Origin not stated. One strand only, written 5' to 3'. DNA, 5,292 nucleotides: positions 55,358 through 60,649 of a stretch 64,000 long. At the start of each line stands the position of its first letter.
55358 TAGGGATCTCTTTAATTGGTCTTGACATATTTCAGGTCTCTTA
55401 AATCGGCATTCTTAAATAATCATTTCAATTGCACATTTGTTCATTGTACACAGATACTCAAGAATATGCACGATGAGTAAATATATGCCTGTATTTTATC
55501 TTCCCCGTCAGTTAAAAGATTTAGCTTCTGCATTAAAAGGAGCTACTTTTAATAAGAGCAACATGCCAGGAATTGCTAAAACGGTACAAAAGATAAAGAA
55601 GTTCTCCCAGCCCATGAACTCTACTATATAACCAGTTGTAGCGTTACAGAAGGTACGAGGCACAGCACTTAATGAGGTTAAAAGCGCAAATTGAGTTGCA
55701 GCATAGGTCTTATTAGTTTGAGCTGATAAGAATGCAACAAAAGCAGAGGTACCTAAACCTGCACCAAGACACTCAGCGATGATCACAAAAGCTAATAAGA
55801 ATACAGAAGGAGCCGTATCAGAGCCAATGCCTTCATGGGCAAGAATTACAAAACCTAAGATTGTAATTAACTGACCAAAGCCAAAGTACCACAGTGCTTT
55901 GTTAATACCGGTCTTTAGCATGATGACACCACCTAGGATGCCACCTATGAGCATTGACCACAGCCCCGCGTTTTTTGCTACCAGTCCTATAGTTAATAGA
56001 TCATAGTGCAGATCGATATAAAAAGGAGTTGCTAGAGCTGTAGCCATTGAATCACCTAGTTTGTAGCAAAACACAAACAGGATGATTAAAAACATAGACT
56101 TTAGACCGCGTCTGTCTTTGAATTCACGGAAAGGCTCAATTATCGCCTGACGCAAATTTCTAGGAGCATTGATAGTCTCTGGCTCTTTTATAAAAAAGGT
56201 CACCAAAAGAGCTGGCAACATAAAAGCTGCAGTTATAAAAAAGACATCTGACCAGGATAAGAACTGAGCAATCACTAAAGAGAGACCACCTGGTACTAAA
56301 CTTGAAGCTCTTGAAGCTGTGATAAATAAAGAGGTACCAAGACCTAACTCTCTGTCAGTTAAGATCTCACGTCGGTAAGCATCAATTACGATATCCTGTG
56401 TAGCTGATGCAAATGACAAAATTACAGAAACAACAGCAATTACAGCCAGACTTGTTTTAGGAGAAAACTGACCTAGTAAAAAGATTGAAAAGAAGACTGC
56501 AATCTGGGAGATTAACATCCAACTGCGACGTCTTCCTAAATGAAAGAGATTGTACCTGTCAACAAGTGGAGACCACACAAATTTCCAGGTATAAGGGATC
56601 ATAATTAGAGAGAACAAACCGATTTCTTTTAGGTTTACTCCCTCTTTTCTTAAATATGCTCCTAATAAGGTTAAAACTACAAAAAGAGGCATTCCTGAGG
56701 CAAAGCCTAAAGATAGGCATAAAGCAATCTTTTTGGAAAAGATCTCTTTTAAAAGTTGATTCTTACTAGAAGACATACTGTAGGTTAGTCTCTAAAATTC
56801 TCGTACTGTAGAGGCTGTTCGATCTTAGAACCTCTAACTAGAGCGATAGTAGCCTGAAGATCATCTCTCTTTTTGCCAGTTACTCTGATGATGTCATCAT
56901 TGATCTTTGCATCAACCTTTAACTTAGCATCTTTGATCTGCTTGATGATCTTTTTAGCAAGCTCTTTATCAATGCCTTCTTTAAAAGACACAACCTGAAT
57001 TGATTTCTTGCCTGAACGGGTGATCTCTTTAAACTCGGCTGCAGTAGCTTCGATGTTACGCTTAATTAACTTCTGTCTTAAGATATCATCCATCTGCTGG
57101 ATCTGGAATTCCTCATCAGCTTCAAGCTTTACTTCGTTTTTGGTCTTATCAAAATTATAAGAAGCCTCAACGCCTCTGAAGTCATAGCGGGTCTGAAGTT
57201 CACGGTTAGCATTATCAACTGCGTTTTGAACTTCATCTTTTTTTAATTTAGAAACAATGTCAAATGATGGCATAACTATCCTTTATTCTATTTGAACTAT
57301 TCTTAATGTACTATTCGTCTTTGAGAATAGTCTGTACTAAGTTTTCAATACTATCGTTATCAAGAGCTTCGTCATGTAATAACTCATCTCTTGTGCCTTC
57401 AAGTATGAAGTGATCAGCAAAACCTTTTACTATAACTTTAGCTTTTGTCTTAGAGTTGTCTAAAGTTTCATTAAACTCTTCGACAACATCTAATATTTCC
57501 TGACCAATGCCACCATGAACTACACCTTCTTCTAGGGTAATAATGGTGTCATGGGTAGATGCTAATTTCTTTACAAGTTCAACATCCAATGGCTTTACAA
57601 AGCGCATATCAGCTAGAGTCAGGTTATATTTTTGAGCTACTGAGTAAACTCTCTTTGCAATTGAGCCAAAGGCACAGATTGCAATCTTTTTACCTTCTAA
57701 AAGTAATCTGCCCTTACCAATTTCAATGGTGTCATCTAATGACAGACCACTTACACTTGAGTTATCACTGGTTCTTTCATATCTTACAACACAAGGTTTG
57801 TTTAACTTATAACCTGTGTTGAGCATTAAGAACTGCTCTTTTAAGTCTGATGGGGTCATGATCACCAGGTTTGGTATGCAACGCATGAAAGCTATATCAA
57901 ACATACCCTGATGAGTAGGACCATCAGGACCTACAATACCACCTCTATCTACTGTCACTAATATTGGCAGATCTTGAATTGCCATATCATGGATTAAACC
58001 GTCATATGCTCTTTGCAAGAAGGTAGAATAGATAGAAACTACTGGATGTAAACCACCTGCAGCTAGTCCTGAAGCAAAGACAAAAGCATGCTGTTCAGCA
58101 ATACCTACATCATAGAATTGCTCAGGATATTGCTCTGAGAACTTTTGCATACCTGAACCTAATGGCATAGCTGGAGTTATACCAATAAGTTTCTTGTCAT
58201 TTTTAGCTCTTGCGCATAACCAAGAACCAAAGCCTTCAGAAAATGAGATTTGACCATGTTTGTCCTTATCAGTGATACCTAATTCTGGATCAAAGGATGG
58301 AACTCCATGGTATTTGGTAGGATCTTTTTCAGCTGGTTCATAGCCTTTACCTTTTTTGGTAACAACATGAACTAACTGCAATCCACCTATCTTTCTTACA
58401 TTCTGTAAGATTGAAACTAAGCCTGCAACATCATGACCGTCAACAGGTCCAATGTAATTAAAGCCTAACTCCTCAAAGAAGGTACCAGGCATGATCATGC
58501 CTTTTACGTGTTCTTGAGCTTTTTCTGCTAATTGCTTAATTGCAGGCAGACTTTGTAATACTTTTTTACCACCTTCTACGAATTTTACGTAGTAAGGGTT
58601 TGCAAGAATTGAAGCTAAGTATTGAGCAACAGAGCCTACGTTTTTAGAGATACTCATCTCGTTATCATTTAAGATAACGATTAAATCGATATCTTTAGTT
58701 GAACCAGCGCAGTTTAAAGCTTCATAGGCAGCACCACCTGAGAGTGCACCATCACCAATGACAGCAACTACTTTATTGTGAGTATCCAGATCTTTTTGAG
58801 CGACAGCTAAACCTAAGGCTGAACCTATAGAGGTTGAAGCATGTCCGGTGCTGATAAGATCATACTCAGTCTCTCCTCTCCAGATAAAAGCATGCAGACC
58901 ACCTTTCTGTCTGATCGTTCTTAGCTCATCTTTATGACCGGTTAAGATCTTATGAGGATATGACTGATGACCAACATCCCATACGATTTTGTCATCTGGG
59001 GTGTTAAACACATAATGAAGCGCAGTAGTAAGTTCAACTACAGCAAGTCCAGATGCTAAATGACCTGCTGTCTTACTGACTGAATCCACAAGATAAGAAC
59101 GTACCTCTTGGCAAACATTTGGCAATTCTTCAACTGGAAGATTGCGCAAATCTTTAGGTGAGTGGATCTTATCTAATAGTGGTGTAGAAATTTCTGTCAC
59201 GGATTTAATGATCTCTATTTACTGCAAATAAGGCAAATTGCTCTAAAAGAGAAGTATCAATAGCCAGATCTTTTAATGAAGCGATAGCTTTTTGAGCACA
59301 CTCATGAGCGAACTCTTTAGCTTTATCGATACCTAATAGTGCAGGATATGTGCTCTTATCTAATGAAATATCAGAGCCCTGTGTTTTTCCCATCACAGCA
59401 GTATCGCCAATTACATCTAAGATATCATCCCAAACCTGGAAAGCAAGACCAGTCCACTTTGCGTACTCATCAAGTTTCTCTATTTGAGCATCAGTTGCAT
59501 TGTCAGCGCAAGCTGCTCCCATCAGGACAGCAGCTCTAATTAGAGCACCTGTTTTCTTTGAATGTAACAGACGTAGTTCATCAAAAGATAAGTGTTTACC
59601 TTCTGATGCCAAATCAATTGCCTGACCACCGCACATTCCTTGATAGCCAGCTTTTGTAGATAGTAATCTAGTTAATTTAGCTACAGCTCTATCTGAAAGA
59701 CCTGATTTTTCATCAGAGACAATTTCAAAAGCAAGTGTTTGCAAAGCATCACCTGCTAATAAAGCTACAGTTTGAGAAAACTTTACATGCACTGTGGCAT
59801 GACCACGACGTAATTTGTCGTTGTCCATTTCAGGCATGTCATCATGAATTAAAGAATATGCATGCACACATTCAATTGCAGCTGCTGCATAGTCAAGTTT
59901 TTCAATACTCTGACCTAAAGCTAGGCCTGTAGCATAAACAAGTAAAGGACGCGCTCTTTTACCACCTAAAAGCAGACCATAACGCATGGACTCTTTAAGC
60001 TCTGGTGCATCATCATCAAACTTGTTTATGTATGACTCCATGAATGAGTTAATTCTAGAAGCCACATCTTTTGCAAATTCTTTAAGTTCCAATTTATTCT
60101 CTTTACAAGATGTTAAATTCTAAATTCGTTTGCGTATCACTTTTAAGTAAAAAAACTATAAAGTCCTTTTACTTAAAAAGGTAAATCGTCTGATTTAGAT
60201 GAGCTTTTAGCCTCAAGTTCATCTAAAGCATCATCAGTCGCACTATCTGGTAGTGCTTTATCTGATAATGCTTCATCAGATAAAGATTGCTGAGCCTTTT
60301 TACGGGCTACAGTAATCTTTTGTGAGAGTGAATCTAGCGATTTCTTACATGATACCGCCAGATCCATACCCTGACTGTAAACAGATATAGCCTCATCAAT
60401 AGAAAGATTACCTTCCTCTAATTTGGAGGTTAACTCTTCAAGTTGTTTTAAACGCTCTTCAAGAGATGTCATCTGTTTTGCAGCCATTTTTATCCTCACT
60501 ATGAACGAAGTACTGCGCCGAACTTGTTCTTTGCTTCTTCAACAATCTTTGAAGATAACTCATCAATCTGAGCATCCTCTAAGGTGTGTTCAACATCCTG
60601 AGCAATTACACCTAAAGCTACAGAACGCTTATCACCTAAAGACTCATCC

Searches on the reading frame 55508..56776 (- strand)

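Call 38: search_protein_families(library=ncbifam, proteins=[window:55508-56776:-], max_evalue=1e-10)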
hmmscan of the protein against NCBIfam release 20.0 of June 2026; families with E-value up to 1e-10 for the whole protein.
window:55508-56776:- (422 aa): 4 families
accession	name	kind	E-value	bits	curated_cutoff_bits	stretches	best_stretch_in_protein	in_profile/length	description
TIGR00901.2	2A0125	subfamily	3.3e-137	457.5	350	1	13-409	2-416/417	AmpG family muropeptide MFS transporter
NF008238.0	PRK11010.1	equivalog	6.3e-99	332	756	1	6-410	3-401/492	muropeptide MFS transporter AmpG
NF008867.0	PRK11902.1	equivalog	7.2e-97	325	656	1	11-409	9-401/419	muropeptide transporter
TIGR02718.1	sider_RhtX_FptX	subfamily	7.7e-38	130.4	356.15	1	23-409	9-388/390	RhtX/FptX family siderophore transporter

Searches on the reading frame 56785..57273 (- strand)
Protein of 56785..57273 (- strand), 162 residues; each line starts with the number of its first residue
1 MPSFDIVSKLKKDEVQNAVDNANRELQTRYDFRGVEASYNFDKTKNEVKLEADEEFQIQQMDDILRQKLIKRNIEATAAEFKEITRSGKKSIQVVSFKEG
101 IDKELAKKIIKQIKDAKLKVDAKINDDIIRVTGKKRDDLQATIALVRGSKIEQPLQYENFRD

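Call 38: search_protein_families(library=ncbifam, proteins=[window:56785-57273:-], max_evalue=1e-10)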
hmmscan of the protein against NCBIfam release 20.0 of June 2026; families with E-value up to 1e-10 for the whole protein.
window:56785-57273:- (162 aa): 1 family
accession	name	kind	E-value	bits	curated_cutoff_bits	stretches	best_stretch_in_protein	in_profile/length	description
NF003819.0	PRK05412.1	equivalog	6.2e-61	205.3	146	1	1-162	3-164/164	YajQ family cyclic di-GMP-binding protein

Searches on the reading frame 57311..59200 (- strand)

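Call 38: search_protein_families(library=ncbifam, proteins=[window:57311-59200:-], max_evalue=1e-10)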
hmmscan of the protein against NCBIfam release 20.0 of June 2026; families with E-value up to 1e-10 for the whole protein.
window:57311-59200:- (629 aa): 8 families
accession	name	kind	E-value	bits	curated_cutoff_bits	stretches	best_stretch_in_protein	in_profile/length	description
TIGR00204.1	dxs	equivalog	1.1e-235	783.8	465.95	1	11-626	3-615/616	1-deoxy-D-xylulose-5-phosphate synthase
NF003933.0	PRK05444.2-2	equivalog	2.7e-167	558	395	1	6-625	5-604/606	1-deoxy-D-xylulose-5-phosphate synthase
NF008968.0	PRK12315.1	subfamily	4.4e-138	461.1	510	2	240-625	202-580/582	1-deoxy-D-xylulose-5-phosphate synthase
NF004559.0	PRK05899.2-5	equivalog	1.3e-48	165.7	488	1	315-627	315-625/627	transketolase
NF004556.0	PRK05899.2-2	equivalog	2.2e-19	69.2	575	1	350-626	360-638/639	transketolase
NF004558.0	PRK05899.2-4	equivalog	2.4e-19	69.2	788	0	352-546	383-578/651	transketolase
TIGR00232.1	tktlase_bact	equivalog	2e-17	62.8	682.25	0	354-477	390-515/654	transketolase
NF006667.0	PRK09212.1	subfamily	4.8e-12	45.4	321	1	359-576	50-279/327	pyruvate dehydrogenase complex E1 component subunit beta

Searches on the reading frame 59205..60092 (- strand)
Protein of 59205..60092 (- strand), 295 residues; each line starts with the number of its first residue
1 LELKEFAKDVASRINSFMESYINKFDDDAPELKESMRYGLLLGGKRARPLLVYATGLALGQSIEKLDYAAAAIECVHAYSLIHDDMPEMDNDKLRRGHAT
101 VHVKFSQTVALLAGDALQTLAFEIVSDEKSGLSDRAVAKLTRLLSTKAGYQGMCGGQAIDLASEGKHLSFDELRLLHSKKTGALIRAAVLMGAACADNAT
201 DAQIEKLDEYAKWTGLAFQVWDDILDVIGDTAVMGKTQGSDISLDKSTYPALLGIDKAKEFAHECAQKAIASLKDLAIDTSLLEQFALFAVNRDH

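Call 38: search_protein_families(library=ncbifam, proteins=[window:59205-60092:-], max_evalue=1e-10)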
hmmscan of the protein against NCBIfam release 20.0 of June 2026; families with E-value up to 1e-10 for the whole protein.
window:59205-60092:- (295 aa): 16 families
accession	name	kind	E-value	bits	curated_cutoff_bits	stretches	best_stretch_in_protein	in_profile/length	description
NF045485.1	FPPsyn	subfamily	9.8e-99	330.1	275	1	10-295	4-288/288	farnesyl diphosphate synthase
NF007877.0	PRK10581.1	equivalog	3.1e-98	328.6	321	1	7-294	7-298/299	(2E,6E)-farnesyl diphosphate synthase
NF045685.1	GGPPSynCrtE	equivalog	2.5e-72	243.4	460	1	8-295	8-293/293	geranylgeranyl diphosphate synthase CrtE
NF041169.1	f2_encap_cargo4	exception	3.9e-54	184.1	450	1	43-267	49-265/334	family 2 encapsulin nanocompartment cargo protein polyprenyl transferase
NF040698.1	IdsA_Meth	equivalog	9.2e-53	179.6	468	1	2-264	2-259/328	short chain isoprenyl diphosphate synthase IdsA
NF041003.1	GGPP_syn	equivalog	5.4e-49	167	500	1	3-272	2-264/326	geranylgeranyl diphosphate synthase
NF045549.1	GGPPsyn_IdsB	equivalog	1e-35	123.4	475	1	43-269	64-283/346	geranylgeranyl diphosphate synthase IdsB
TIGR02748.1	GerC3_HepT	equivalog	4.1e-30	105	456.55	1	23-259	22-247/319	heptaprenyl diphosphate synthase component II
NF040789.2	gerfarn_diphsyn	equivalog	8.1e-30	104.2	560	1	32-252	34-264/345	geranylfarnesyl diphosphate synthase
NF045628.1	HxpDPsynlarge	equivalog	3.2e-29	101.9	500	1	21-266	11-246/311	hexaprenyl-diphosphate synthase large subunit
NF042417.1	NPPPS_Mycobact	equivalog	3.3e-27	95.4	600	1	6-258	21-259/335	nonaprenyl/(2E,6E)-farnesyl/geranylgeranyl diphosphat synthase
TIGR02749.1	prenyl_cyano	equivalog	2.2e-26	92.7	383.2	1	43-283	43-274/322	solanesyl diphosphate synthase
NF008140.0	PRK10888.1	equivalog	3.8e-24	85.6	412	1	10-270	10-259/323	octaprenyl diphosphate synthase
NF042416.1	GFPPS_Mycobact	equivalog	1.3e-20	73.7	600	1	27-272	25-280/350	bifunctional (2E,6E)-farnesyl/geranyl diphosphate synthase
NF040627.1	GFPS_Meth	equivalog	1.4e-19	70.7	600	1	14-267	12-244/285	geranylfarnesyl diphosphate synthase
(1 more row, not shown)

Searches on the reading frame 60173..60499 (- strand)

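Call 38: search_protein_families(library=ncbifam, proteins=[window:60173-60499:-], max_evalue=1e-10)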
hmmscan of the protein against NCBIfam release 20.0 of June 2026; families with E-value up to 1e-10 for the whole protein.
window:60173-60499:- (108 aa): 4 families
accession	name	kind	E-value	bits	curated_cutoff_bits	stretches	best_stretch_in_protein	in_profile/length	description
TIGR01280.1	xseB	equivalog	6e-13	48.6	35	1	13-65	2-54/57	exodeoxyribonuclease VII small subunit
NF002140.0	PRK00977.1-4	equivalog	1.1e-12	47.5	71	1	6-76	5-75/81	exodeoxyribonuclease VII small subunit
NF010666.0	PRK14063.1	equivalog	8.4e-12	45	111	1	9-64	5-60/78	exodeoxyribonuclease VII small subunit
NF002139.0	PRK00977.1-3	equivalog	2.6e-11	43.5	68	1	10-74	12-76/84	exodeoxyribonuclease VII small subunit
